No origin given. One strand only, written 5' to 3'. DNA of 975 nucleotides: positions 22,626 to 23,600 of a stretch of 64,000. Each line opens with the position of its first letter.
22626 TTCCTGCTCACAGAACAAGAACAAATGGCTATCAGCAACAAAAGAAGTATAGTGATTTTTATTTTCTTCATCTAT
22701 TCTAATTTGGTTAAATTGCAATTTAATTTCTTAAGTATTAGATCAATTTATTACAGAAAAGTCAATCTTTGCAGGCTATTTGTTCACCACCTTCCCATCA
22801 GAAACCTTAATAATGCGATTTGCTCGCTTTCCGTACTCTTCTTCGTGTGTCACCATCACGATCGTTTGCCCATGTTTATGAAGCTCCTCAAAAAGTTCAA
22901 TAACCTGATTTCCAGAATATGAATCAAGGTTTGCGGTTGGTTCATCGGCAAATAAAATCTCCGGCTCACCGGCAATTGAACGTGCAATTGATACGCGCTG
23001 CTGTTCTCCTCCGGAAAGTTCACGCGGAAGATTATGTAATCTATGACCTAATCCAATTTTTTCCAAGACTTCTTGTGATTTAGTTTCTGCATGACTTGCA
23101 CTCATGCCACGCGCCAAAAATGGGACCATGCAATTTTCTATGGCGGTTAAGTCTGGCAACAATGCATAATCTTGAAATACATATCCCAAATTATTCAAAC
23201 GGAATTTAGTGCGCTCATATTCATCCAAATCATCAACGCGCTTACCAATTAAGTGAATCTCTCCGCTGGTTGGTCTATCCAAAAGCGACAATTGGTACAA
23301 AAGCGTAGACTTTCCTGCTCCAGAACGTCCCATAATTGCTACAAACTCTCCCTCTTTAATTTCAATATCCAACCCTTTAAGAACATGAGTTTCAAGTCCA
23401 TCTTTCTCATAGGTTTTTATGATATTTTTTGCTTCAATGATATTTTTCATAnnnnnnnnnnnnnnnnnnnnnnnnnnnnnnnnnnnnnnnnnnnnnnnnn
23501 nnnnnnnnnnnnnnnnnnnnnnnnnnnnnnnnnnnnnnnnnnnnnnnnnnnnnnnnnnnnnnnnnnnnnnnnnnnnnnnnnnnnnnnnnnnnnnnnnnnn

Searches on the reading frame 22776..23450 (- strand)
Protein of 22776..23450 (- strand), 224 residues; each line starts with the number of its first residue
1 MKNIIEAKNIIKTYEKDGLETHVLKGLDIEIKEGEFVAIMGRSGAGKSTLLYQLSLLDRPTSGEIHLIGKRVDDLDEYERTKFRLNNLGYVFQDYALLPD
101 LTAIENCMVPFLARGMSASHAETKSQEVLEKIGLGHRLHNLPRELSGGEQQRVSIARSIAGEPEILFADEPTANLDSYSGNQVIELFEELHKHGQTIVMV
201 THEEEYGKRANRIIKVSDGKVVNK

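Call 96: search_protein_families(library=pfam, proteins=[window:22776-23450:-], max_evalue=0.001)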
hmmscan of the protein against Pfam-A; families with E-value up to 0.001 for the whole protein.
window:22776-23450:- (224 aa): 6 families
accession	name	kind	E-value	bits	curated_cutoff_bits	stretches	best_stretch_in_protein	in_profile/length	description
PF00005.33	ABC_tran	-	1.3e-34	120.2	25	1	24-173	1-137/137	ABC transporter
PF02463.25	SMC_N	-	1.5e-07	31.5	40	1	128-218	135-213/220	RecF/RecN/SMC N terminal domain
PF13481.12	AAA_25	-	0.00017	21.7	27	0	31-56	30-55/195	AAA domain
PF13304.12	AAA_21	-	0.00026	21.6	27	0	36-64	1-46/304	AAA domain, putative AbiEii toxin, Type IV TA system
PF13555.12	AAA_29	-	0.00037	20.6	27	1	25-51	13-39/61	P-loop containing region of AAA domain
PF03193.22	RsgA_GTPase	-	0.00095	19.5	30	0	22-55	95-127/174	RsgA GTPase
